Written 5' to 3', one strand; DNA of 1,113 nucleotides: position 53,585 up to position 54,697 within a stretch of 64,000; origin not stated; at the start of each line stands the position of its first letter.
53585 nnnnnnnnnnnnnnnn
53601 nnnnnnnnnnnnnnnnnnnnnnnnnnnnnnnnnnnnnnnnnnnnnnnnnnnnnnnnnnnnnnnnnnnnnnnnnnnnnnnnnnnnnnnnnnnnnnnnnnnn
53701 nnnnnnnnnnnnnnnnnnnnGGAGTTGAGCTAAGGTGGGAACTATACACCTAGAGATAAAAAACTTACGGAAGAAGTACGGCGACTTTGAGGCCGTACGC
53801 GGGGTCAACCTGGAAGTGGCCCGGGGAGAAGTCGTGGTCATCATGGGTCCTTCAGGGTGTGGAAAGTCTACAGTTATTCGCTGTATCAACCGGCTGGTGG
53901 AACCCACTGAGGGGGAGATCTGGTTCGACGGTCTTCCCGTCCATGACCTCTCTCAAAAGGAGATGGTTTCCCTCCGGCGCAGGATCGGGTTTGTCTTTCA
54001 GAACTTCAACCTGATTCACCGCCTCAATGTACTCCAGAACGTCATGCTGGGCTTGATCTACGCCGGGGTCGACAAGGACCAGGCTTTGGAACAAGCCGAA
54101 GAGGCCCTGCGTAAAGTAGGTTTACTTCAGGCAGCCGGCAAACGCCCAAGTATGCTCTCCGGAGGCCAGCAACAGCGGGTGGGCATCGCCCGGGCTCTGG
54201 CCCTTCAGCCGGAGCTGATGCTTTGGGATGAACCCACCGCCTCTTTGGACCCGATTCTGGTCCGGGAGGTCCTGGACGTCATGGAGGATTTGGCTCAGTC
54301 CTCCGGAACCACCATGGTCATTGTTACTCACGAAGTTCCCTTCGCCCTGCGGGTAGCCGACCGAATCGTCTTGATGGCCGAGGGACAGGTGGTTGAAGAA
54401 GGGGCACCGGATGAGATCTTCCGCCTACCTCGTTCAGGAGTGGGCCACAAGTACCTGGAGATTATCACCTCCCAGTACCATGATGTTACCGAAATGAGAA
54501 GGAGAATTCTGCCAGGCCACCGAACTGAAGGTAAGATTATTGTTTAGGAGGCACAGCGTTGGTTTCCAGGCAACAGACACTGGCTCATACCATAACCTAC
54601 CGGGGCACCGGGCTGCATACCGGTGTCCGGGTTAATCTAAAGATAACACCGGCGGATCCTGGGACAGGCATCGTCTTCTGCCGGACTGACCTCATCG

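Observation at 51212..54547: Uncharacterised ABC module inside the LPS/OM cluster: a 4-TM protein with a ~690-aa extracytoplasmic domain ending in an importer-type EAA coupling loop, plus a GlnQ/HisP-like ATPase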

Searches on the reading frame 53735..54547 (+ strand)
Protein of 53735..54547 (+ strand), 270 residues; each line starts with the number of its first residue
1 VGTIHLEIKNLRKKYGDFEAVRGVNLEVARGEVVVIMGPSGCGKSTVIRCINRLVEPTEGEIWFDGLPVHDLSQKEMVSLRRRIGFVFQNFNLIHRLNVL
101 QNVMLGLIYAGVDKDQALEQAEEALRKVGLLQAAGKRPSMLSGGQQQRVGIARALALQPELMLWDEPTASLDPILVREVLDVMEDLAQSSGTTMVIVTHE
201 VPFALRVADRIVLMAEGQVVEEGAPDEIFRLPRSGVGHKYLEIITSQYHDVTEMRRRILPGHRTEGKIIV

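Call 3: search_protein_families(library=pfam, proteins=[window:53735-54547:+], max_evalue=0.01)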
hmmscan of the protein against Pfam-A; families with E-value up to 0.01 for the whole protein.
window:53735-54547:+ (270 aa): 15 families
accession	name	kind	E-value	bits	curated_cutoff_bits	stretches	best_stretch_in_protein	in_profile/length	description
PF00005.33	ABC_tran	-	3e-39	135.2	25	1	22-169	2-137/137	ABC transporter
PF13304.12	AAA_21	-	6e-11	43.4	27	1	147-203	244-301/304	AAA domain, putative AbiEii toxin, Type IV TA system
PF02463.25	SMC_N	-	4.7e-06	26.6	40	0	129-212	125-209/220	RecF/RecN/SMC N terminal domain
PF13191.12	AAA_16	-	2.8e-05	25.1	32.6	1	29-71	20-52/167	AAA ATPase domain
PF03215.21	Rad17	-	0.00013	22.4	23.8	1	21-55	35-69/186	Rad17 P-loop domain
PF01637.24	ATPase_2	-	0.00032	21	33.2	1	29-88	18-78/225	ATPase domain predominantly from Archaea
PF13555.12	AAA_29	-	0.00058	20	27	1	24-59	15-50/61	P-loop containing region of AAA domain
PF13476.12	AAA_23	-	0.00067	20.8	27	1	6-52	2-40/201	AAA domain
PF09818.15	ABC_ATPase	-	0.0013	18.2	23.2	0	176-218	208-250/283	P-loop domain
PF13481.12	AAA_25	-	0.002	18.2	27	1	29-102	31-109/195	AAA domain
PF03193.22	RsgA_GTPase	-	0.0024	18.2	30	1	29-52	104-127/174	RsgA GTPase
PF13245.12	AAA_19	-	0.0058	17.2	25.1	0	29-61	9-41/134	AAA domain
PF13401.12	AAA_22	-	0.0062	17.3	27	1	32-55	6-29/130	AAA domain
PF13514.12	AAA_27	-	0.0071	16.4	22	0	13-54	9-49/206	AAA domain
PF01078.27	Mg_chelatase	-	0.0075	16.1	20.3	0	15-64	6-55/207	Magnesium chelatase, subunit ChlI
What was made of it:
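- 53735..54547 (+): ABC ATPase, 270 aa. Walker A is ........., the signature is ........, Walker B and D-loop are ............, and the H-loop is VTHE. It is of the importer (GlnQ/Art/HisP) type and is not LptB. Pfam ABC_tran 3e-39 (call 3).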

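Call 4: search_protein_families(library=ncbifam, proteins=[window:53735-54547:+], max_evalue=0.01)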
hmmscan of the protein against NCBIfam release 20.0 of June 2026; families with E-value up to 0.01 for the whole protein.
window:53735-54547:+ (270 aa): 191 families (the best 25 are shown)
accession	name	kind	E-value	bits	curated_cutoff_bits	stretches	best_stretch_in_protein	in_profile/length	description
NF007027.0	PRK09493.1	equivalog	6.9e-76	254.7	379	1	6-241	2-236/240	glutamine ABC transporter ATP-binding protein GlnQ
TIGR01186.1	proV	subfamily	5.3e-71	239.6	326.6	1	14-256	2-246/363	betaine/proline/choline family ABC transporter ATP-binding protein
TIGR02315.1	ABC_phnC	equivalog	2.2e-69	233.6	266.1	1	6-228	2-233/243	phosphonate ABC transporter ATP-binding protein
NF008428.0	PRK11264.1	equivalog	6.2e-68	228.7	406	1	6-243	4-246/250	L-cystine ABC transporter ATP-binding protein TcyN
TIGR00972.1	3a0107s01c2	equivalog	3.7e-67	226.3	343.2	1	6-241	2-243/248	phosphate ABC transporter ATP-binding protein PstB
TIGR03005.1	ectoine_ehuA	equivalog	5.6e-64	215.8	345.4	1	7-244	2-250/252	ectoine/hydroxyectoine ABC transporter ATP-binding protein EhuA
NF007908.0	PRK10619.1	equivalog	7e-64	215.5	466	1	5-241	5-252/257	histidine ABC transporter ATP-binding protein HisP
TIGR03265.1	PhnT2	equivalog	3.8e-62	210.6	457.7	1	5-234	4-228/353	putative 2-aminoethylphosphonate ABC transporter ATP-binding protein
NF008338.0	PRK11124.1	equivalog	1.5e-58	198.1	369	1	6-241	3-240/242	arginine ABC transporter ATP-binding protein ArtP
TIGR00968.1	3a0106s01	subfamily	3.2e-56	190.5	342.75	1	7-236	2-226/237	sulfate ABC transporter ATP-binding protein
TIGR02982.1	heterocyst_DevA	subfamily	8.7e-56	189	295.8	1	7-219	3-219/220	ABC exporter ATP-binding subunit, DevA family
TIGR02673.1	FtsE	equivalog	9.5e-56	188.8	264.85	1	7-218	3-214/214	cell division ATP-binding protein FtsE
TIGR02314.1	ABC_MetN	equivalog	3.7e-55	187.3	499.7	1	17-242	17-242/343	methionine ABC transporter ATP-binding protein MetN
NF007480.0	PRK10070.1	equivalog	1.2e-54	185.7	444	1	18-254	41-279/400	glycine betaine/L-proline ABC transporter ATP-binding protein ProV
TIGR04521.1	ECF_ATPase_2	equivalog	5.1e-54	183.2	330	1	17-230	17-234/279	energy-coupling factor transporter ATPase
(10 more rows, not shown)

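Call 70: list_cluster_members(proteins=[P0130, P0002, P0008, P0012, window:53735-54547:+])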
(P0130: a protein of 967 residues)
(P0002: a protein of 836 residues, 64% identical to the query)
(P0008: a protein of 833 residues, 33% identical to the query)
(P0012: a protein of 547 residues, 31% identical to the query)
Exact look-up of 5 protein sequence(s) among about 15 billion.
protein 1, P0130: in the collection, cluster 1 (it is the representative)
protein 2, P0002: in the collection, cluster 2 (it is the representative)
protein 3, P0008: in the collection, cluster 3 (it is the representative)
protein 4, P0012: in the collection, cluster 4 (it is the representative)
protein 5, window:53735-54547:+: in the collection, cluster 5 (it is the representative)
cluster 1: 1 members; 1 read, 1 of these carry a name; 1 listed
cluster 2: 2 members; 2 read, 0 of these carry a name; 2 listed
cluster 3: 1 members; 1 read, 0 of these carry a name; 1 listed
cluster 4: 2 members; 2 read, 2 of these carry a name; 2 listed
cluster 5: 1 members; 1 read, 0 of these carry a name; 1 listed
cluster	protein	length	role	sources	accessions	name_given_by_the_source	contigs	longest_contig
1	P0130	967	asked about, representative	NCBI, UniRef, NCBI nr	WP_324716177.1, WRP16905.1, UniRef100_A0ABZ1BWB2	ATP-binding cassette domain-containing protein [Carboxydochorda subterranea] | ATP-binding cassette domain-containing protein n=1 Tax=Carboxydichorda subterranea ... | ATP-binding cassette domain-containing protein [Limnochorda sp. L945t]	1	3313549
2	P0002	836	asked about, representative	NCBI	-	-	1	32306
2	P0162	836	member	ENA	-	-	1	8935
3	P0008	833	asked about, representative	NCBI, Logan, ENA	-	-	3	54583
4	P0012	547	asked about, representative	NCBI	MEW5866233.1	MAG: hypothetical protein AB1774_05160, partial [Bacillota bacterium]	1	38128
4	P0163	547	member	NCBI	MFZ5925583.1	MAG: hypothetical protein ACOYW4_10095, partial [Bacillota bacterium]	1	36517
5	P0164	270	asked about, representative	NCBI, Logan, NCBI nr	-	-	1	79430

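Call 72: search_solved_structures(query=window:53735-54547:+, max_evalue=1e-30)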
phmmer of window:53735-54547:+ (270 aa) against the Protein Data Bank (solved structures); distinct sequences matched with E-value up to 1e-30: 170 (the best 60 are shown).
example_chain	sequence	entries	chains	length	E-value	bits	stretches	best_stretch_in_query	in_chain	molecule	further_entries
4u00_A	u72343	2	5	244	4.9e-70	239.1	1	6-241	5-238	Amino acid ABC transporter, ATP-binding protein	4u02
8wd9_D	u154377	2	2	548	2.2e-69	237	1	17-243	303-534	Probable dipeptide-transport ATP-binding protein ABC transporter DppD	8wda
8wdb_D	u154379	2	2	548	1.4e-68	234.4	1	17-243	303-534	Probable dipeptide-transport ATP-binding protein ABC transporter DppD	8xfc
4yms_J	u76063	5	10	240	1.2e-67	231.3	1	9-234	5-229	ABC-type polar amino acid transport system, ATPase component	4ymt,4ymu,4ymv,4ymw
3c41_J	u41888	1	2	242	1.5e-60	208.1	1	6-234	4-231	Amino acid ABC transporter (ArtP)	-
8j5q_D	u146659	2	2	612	1.6e-60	208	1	11-236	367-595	Uncharacterized ABC transporter ATP-binding protein Rv1281c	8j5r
2olj_A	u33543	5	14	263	1.8e-60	207.8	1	6-233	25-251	Amino acid ABC transporter | protein ArtP | ArtP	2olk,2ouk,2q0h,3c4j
8j5s_D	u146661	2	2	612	8.5e-60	205.6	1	11-236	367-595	Uncharacterized ABC transporter ATP-binding protein Rv1281c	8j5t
1b0u_A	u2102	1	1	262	4e-57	196.8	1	6-235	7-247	HISTIDINE PERMEASE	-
9ody_A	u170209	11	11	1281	4.4e-57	196.7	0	6-243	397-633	ATP-binding cassette, sub-family B (MDR/TAP), member 4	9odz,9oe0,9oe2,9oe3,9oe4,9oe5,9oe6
9oe1_A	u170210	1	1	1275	6.7e-57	196.1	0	6-243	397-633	ATP-binding cassette, sub-family B (MDR/TAP), member 4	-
8sa0_A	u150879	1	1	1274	2.8e-56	194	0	6-238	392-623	ATP-dependent translocase ABCB1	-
6qex_A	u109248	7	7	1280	2.9e-56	194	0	6-238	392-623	Multidrug resistance protein 1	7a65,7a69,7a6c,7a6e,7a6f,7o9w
8gmg_A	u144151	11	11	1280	2.9e-56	194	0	6-238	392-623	ATP-dependent translocase ABCB1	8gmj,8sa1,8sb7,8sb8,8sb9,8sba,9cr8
8y6h_A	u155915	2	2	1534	5.2e-56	193.2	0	6-238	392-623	ATP-dependent translocase ABCB1,mNeonGreen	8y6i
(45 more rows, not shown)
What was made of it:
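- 53735..54547 (+): Best PDB hits are amino-acid ABC ATPases 4u00_A at 239 bits and 4yms_J at 231 bits (call 72).
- Closest known: Type I ABC importers of the polar-amino-acid and MetNI kind. Same: The ATPase is closest to amino-acid importer ATPases, including the 4YMS ATPase (calls 4, 72).
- The ATPase's best solved relatives are amino-acid importer ATPases, including 4yms_J from the same complex (call 72).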
